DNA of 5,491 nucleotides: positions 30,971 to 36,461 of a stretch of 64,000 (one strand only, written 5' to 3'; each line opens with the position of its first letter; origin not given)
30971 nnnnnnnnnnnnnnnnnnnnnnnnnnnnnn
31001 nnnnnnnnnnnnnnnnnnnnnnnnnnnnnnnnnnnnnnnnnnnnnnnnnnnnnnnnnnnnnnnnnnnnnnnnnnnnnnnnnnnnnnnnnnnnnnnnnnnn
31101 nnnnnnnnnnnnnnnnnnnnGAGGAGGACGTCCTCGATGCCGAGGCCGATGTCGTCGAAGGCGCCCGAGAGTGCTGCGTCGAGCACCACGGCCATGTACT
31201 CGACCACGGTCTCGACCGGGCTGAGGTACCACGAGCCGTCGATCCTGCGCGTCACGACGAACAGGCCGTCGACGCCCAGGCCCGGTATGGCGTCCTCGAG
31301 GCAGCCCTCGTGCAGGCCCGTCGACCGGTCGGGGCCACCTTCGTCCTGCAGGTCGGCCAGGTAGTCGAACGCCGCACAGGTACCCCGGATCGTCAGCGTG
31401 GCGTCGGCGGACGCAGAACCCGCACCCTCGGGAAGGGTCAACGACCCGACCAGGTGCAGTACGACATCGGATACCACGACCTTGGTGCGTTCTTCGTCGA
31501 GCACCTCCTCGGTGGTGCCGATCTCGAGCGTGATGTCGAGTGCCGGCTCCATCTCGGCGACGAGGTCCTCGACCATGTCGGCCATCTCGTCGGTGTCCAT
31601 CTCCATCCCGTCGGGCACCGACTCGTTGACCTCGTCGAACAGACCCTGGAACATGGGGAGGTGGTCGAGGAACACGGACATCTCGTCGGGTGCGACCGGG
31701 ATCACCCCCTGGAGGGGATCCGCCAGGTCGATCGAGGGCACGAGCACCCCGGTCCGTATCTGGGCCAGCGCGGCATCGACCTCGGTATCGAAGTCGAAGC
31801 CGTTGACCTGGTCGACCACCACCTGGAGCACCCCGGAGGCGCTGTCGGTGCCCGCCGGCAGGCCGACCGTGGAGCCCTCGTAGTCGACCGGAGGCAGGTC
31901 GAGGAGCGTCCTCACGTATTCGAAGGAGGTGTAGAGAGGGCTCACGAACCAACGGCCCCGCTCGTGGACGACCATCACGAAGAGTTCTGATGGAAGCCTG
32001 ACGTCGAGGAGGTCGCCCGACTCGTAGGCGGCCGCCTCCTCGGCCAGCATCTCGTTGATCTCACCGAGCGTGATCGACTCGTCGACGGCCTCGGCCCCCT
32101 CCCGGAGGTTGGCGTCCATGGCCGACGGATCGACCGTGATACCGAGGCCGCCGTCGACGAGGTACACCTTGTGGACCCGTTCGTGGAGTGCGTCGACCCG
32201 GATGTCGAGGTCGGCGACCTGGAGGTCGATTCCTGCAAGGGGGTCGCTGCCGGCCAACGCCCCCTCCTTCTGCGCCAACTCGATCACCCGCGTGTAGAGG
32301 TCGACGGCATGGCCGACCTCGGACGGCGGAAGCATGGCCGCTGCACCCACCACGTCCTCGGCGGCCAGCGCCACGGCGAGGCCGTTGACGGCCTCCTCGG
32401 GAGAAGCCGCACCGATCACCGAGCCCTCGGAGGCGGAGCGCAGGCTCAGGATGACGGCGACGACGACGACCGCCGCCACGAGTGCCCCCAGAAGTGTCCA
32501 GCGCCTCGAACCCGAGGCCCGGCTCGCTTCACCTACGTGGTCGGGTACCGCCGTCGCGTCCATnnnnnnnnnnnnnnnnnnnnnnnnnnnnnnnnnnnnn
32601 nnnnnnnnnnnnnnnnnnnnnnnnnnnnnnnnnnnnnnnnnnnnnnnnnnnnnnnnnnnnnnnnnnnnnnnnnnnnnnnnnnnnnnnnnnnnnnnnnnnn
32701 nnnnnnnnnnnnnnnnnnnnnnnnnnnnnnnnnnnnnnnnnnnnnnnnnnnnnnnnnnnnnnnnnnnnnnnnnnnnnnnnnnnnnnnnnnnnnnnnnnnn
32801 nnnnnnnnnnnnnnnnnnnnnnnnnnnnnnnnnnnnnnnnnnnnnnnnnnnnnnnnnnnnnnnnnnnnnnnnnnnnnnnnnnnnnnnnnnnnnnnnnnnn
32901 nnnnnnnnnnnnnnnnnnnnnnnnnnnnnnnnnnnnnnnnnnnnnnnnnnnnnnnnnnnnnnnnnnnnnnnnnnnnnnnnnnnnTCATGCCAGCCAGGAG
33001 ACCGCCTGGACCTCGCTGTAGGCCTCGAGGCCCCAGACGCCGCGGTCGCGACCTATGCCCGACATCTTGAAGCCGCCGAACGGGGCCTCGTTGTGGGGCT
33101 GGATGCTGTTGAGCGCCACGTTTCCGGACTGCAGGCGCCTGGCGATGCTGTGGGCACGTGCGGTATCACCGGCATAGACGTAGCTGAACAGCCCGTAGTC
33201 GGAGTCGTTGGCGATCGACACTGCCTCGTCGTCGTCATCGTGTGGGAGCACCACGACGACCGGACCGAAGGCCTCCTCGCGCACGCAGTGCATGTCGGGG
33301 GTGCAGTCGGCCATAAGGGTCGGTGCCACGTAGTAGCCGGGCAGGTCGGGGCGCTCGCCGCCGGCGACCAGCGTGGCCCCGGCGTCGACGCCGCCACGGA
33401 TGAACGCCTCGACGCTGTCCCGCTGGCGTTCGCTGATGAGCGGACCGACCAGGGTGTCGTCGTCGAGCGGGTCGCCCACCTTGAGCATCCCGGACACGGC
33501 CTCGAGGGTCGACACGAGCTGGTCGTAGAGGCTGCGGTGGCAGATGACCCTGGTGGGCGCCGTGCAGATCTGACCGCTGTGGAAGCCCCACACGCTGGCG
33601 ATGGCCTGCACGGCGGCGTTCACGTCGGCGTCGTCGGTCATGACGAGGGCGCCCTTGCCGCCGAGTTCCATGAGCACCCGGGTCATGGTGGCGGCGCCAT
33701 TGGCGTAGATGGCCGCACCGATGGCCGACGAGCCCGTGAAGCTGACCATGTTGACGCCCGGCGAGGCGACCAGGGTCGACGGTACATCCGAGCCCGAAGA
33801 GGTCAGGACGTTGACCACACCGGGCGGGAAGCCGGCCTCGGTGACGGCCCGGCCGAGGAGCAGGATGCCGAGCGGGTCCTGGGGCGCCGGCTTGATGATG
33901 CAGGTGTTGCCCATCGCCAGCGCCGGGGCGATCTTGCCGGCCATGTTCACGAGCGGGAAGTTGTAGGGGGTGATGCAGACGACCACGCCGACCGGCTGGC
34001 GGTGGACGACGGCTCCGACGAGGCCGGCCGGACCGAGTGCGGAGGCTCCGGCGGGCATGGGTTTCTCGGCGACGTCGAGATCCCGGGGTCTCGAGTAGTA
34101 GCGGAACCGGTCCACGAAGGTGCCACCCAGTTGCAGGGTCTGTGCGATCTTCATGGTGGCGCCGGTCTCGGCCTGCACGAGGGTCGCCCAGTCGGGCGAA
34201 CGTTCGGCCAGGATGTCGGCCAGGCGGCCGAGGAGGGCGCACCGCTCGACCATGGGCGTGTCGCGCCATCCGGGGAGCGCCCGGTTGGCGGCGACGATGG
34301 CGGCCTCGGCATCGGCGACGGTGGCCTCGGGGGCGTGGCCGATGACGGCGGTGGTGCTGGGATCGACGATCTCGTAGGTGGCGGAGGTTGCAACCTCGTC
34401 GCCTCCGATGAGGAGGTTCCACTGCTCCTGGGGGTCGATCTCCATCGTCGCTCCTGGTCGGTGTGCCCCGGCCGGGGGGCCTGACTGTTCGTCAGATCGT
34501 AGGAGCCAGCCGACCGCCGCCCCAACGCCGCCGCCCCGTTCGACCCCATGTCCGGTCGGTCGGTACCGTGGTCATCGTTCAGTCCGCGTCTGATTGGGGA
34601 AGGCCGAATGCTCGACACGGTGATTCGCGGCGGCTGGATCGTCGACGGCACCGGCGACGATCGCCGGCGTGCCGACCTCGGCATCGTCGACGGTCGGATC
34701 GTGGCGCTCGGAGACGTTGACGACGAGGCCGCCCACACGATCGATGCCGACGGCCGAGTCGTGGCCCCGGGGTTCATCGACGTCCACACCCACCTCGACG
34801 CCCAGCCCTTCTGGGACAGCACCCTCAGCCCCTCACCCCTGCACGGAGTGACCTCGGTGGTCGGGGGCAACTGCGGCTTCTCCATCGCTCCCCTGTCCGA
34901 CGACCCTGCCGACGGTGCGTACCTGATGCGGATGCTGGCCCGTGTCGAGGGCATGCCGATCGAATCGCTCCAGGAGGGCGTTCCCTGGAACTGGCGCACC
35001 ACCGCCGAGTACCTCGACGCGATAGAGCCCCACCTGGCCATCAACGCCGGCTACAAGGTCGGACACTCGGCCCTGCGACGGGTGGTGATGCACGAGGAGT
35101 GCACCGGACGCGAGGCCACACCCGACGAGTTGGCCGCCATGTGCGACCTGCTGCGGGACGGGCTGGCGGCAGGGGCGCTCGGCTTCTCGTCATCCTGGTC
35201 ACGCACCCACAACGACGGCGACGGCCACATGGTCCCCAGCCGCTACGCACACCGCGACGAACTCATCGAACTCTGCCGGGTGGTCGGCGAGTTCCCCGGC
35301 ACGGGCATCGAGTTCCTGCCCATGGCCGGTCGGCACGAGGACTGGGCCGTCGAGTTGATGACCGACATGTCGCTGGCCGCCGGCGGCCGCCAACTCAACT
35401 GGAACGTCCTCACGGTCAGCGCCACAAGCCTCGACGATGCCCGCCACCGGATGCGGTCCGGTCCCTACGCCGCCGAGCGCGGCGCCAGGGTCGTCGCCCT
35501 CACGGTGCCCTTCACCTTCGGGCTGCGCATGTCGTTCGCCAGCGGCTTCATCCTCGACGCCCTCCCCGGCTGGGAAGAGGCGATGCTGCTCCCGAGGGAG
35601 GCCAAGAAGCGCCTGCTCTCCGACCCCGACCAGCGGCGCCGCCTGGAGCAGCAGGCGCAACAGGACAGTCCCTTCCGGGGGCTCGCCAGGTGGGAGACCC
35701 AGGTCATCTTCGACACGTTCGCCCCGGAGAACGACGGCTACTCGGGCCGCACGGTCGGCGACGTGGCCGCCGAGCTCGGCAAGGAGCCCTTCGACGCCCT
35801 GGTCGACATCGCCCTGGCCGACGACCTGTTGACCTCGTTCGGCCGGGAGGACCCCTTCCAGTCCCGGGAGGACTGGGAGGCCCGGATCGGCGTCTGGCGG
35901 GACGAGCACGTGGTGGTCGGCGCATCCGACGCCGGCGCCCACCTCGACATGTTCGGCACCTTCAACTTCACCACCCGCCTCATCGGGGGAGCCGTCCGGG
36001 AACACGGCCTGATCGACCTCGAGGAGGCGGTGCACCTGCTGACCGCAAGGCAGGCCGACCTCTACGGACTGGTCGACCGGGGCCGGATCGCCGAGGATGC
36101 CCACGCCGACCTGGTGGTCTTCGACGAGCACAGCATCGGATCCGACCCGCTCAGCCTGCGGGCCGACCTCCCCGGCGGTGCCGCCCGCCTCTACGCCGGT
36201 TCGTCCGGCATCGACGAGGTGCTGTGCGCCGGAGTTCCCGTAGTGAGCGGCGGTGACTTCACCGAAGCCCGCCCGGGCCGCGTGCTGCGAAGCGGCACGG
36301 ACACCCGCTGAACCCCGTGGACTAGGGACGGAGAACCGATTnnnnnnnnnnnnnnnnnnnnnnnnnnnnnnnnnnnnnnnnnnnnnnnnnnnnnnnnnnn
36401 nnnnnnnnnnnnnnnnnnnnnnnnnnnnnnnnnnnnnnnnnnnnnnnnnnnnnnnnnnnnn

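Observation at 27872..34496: Candidate undescribed operon: aldehyde dehydrogenase - 4-TM protein - giant acidic Cys-repeat surface protein - Sec-peroxiredoxin - CoA-transferase, behind a shared palindromic operator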

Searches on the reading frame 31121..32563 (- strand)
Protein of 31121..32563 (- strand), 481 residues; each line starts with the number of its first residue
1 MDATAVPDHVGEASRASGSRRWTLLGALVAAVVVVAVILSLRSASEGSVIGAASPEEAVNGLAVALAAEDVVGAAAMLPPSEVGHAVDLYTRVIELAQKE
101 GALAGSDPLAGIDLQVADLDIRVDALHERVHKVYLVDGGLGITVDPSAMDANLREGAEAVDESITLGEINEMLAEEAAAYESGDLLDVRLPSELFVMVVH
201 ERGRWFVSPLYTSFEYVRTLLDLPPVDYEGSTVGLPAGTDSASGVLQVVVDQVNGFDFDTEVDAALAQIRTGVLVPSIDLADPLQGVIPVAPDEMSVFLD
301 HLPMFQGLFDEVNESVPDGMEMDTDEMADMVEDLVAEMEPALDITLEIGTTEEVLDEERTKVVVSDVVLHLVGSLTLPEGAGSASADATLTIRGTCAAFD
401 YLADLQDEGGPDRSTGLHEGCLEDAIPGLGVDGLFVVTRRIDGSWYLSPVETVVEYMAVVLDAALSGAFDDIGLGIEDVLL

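Call 70: search_solved_structures(query=A3, max_evalue=1)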
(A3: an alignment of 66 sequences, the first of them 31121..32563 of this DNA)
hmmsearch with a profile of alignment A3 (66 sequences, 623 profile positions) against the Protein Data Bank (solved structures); distinct sequences matched with E-value up to 1: 7.
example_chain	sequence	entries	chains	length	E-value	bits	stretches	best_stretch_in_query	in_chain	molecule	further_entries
9ues_B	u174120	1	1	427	0.00051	22.1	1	536-618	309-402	Subtilisin-like serine protease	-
3afg_A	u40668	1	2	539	0.00077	21.5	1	537-618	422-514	Subtilisin-like serine protease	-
2luw_A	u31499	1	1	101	0.058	15.3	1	538-617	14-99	Metalloprotease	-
1wmd_A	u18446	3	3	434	0.085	14.8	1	537-615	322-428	protease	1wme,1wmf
5fax_A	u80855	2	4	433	0.1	14.5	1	535-615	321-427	Subtilase SubHal from Bacillus halmapalus | Enzyme subtilase SubHal from Bacillus halmapalus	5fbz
5sv5_A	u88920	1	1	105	0.18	13.7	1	538-617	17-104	Microbial collagenase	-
2waq_F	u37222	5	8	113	0.23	13.4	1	68-101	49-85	DNA-DIRECTED RNA POLYMERASE RPO4 SUBUNIT | RNA POLYMERASE SUBUNIT 7 | DNA-DIRECTED RNA POLYMERASE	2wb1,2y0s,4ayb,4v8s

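Call 80: predict_structure(alignment_id=A3)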
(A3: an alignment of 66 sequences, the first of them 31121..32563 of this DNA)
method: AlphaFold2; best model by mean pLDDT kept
length: 481 residues; sequences in the alignment: 66
mean_pLDDT: 87.9   pTM: 0.83
mean pLDDT of the five models: 87.9, 87.2, 86.5, 86.3, 86.0
residues with pLDDT >= 90: 345; 70-90: 75; 50-70: 25; < 50: 36
segments of 3 or more residues with pLDDT < 50: 1-3, 12-21, 23-25, 30-40, 42-46
pLDDT, mean of each block of 10 residues (from residue 1): 49 47 48 45 52 97 93 92 92 93 93 96 98 97 97 94 96 91 84 96 96 96 95 89 97 95 90 70 77 95 92 83 87 94 98 97 98 94 97 97 96 98 90 96 97 95 91 76 54
secondary structure, 60 per line:
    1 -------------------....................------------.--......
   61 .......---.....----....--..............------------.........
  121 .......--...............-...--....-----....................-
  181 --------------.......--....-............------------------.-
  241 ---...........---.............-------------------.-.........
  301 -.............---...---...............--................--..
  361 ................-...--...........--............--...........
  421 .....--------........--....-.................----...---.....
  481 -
elements in order: H20-39 H55-67 H71-75 H80-83 H86-99 E112-127 E130-144 H151-154 E160-165 H166-179 E195-201 E204-207 H209-220 H244-254 H258-270 H292-300 H302-314 H324-338 E341-356 E359-376 E383-393 E396-407 E410-421 H422-425 E434-441 E444-447 H449-465 H476-480

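Call 82: fold_search(model_id=the predicted structure, library=pdb)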
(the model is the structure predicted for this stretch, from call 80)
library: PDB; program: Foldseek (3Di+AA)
matches with E <= 10: 1004; with E <= 0.001: 0
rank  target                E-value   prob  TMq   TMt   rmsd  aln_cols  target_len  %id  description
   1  9ec0_C                1.1e-02  0.51  0.09  0.15  17.0       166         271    9  Structure of the CARMIL dimer bound to Capping Protein (released 2026-01-21)
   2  5mnt_D                1.2e-02  0.07  0.08  0.09  36.9       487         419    8  Bacteriophage Qbeta maturation protein (released 2017-01-11)
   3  7nyc_H                1.2e-02  0.20  0.07  0.08  27.8       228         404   10  cryoEM structure of 3C9-sMAC (released 2021-10-06)
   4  7ds8_A                1.6e-02  0.41  0.09  0.15  17.2       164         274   12  Crystal structure of actin capping protein in complex with twinflin-1/CD2AP CPI chimera peptide (CDN-TWC) (released 2021-03-03)
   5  8gtn_A                1.6e-02  0.25  0.07  0.14  26.8       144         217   14  Cryo-EM structure of the gasdermin B pore (released 2023-04-12)
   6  7ccc_C                1.8e-02  0.41  0.09  0.15  17.3       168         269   11  The structure of the actin filament uncapping complex mediated by twinfilin (released 2021-02-03)
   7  6uk5_A                2.3e-02  0.90  0.08  0.16  16.9       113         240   15  Structure of SAM bound CalS10, an amino pentose methyltransferase from Micromonospora echinaspora involved in calichea (released 2020-10-07)
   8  7pdz_F                2.4e-02  0.35  0.09  0.14  19.3       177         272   11  Structure of capping protein bound to the barbed end of a cytoplasmic actin filament (released 2021-09-01)
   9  7nyd_E                2.6e-02  0.30  0.08  0.08  31.9       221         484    8  cryoEM structure of 2C9-sMAC (released 2021-10-06)
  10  8p94_U                2.9e-02  0.23  0.08  0.12  17.3       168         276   12  Cryo-EM structure of cortactin stabilized Arp2/3-complex nucleated actin branches (released 2024-01-03)
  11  6o0a                  3.0e-02  0.15  0.11  0.13  18.5       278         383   14  Crystal structure of flavohemoglobin from Malassezia yamatoensis with bound FAD and heme determined by iron SAD phasing (released 2019-03-06)
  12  9b85_N                3.4e-02  0.33  0.09  0.14  16.6       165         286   11  Cryo-EM structure of human dynactin complex bound to Chlamydia effector Dre1 (released 2025-04-16)
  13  6baq_E                3.4e-02  0.20  0.08  0.17  21.7       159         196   14  Mus musculus BPIFA1 (released 2018-05-09)
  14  8f8q_G                3.6e-02  0.33  0.10  0.15  16.8       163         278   10  Cryo-EM structure of the CapZ-capped barbed end of F-actin (released 2023-06-07)
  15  4qan_A                3.6e-02  0.11  0.12  0.15  21.9       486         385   11  Crystal structure of a cystatin-like protein (RUMGNA_02398) from Ruminococcus gnavus ATCC 29149 at 2.10 A resolution (released 2014-07-23)
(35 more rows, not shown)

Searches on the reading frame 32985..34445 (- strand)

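Call 8: search_protein_families(library=pfam, proteins=[window:32985-34445:-], max_evalue=0.01)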
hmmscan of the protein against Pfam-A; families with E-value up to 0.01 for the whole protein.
window:32985-34445:- (486 aa): 2 families
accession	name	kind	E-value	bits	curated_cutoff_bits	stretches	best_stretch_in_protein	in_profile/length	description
PF00171.27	Aldedh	-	1.7e-146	488.9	23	1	21-482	6-461/461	Aldehyde dehydrogenase family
PF05893.19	LuxC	-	0.0045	16.3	21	1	148-302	85-240/401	Acyl-CoA reductase (LuxC)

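Call 71: search_protein_families(library=ncbifam, proteins=[window:32985-34445:-], max_evalue=0.00001)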
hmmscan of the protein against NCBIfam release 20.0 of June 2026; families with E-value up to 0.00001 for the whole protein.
window:32985-34445:- (486 aa): 43 families (the best 25 are shown)
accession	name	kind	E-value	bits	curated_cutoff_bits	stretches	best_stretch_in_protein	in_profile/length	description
NF010000.0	PRK13473.1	subfamily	1.9e-122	409.3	615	1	10-482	4-470/475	aminobutyraldehyde dehydrogenase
TIGR04284.1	aldehy_Rv0768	hypoth_equivalog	2.3e-116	389.6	775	1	10-483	2-477/480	aldehyde dehydrogenase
TIGR01804.1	BADH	equivalog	3.7e-112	375.2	668.6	1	20-479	11-466/467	betaine-aldehyde dehydrogenase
NF045736.1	PaDhStyDRhodo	equivalog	4.2e-112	375.1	800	1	12-482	6-475/479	phenylacetaldehyde dehydrogenase StyD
NF045735.1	PaDhStyDPseudo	equivalog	5.3e-111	371.6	850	1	11-483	5-480/483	phenylacetaldehyde dehydrogenase StyD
TIGR02299.1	HpaE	equivalog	7e-109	364.6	638.35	1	11-483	3-475/488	5-carboxymethyl-2-hydroxymuconate semialdehyde dehydrogenase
NF009725.0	PRK13252.1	equivalog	4.2e-106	355.3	593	1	10-482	8-477/488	betaine-aldehyde dehydrogenase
TIGR01780.1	SSADH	subfamily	2.2e-105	353.2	646.35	1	26-479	1-447/448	succinate-semialdehyde dehydrogenase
TIGR03216.1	OH_muco_semi_DH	equivalog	3.1e-102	342.7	693.25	1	13-482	5-477/481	2-hydroxymuconic semialdehyde dehydrogenase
NF006916.0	PRK09407.1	equivalog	2.6e-101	339.8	521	1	13-483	25-491/526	succinic semialdehyde dehydrogenase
NF052305.1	DioxValDhHalo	equivalog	1.1e-94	318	750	1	17-480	15-477/483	2,5-dioxovalerate dehydrogenase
TIGR03374.1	ABALDH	equivalog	1.4e-94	317.5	909.3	1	9-481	2-468/472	aminobutyraldehyde dehydrogenase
NF002852.0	PRK03137.1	subfamily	2.2e-93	313.8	648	1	8-467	36-494/514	L-glutamate gamma-semialdehyde dehydrogenase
NF007497.0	PRK10090.1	equivalog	6.2e-92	308.9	500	1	12-482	10-475/480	aldehyde dehydrogenase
NF040648.1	lactal_redase_Meth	equivalog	5.8e-89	299.2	650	1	11-477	1-455/463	lactaldehyde dehydrogenase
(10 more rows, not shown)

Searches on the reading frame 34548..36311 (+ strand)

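Call 8: search_protein_families(library=pfam, proteins=[window:34548-36311:+], max_evalue=0.01)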
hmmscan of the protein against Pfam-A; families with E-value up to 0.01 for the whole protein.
window:34548-36311:+ (587 aa): 2 families
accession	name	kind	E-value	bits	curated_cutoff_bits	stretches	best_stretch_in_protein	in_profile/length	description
PF07969.17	Amidohydro_3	-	3e-34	119.8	29.7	2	64-269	2-190/472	Amidohydrolase family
PF01979.26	Amidohydro_1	-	2.1e-09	37.5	25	1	440-533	229-321/345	Amidohydrolase family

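Call 71: search_protein_families(library=ncbifam, proteins=[window:34548-36311:+], max_evalue=0.00001)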
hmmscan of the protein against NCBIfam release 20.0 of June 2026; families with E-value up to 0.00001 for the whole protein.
window:34548-36311:+ (587 aa): 44 families (the best 25 are shown)
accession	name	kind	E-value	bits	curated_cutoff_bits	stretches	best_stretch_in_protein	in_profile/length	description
NF006560.0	PRK09061.1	subfamily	4e-29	101.3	340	2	18-84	22-88/517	amidohydrolase family protein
NF009941.0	PRK13404.1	subfamily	1.8e-17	63.2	647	1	22-87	4-67/478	dihydropyrimidinase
TIGR02033.1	D-hydantoinase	equivalog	1.2e-15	57.5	393.25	1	25-86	2-63/454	dihydropyrimidinase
NF004839.0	PRK06189.1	equivalog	2.7e-15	55.9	631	1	21-85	2-65/451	allantoinase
NF005791.0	PRK07627.1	equivalog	3.1e-14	52.8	442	1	25-131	4-110/425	dihydroorotase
TIGR03178.1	allantoinase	equivalog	4.2e-14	52.2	357.85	1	23-84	1-61/441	allantoinase AllB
NF006689.0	PRK09237.1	equivalog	3.4e-13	48.9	371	1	21-84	2-67/383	amidohydrolase/deacetylase family metallohydrolase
NF006559.0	PRK09060.1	equivalog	4.3e-13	48.4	482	1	21-83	4-65/444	dihydroorotase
NF006839.0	PRK09357.1-4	equivalog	6.4e-13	48.1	576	1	25-83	3-62/422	dihydroorotase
TIGR02318.1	phosphono_phnM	equivalog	5.3e-12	45.4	390.55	0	42-81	16-55/376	phosphonate metabolism protein PhnM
NF005960.0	PRK08044.1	equivalog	1.3e-11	43.9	688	1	23-84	4-63/453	allantoinase AllB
TIGR03121.1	one_C_dehyd_A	equivalog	2.2e-11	42.7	392.75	1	24-83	2-62/556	formylmethanofuran dehydrogenase subunit A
NF009060.0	PRK12394.1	equivalog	4e-11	42.3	442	1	22-106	3-90/381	metallo-dependent hydrolase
NF011987.0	PRK15446.2-3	subfamily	7.6e-11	41.4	253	1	484-544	322-380/395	alpha-D-ribose 1-methylphosphonate 5-triphosphate diphosphatase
NF011984.0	PRK15446.1-5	equivalog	2.2e-10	39.9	260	0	485-527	319-361/379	alpha-D-ribose 1-methylphosphonate 5-triphosphate diphosphatase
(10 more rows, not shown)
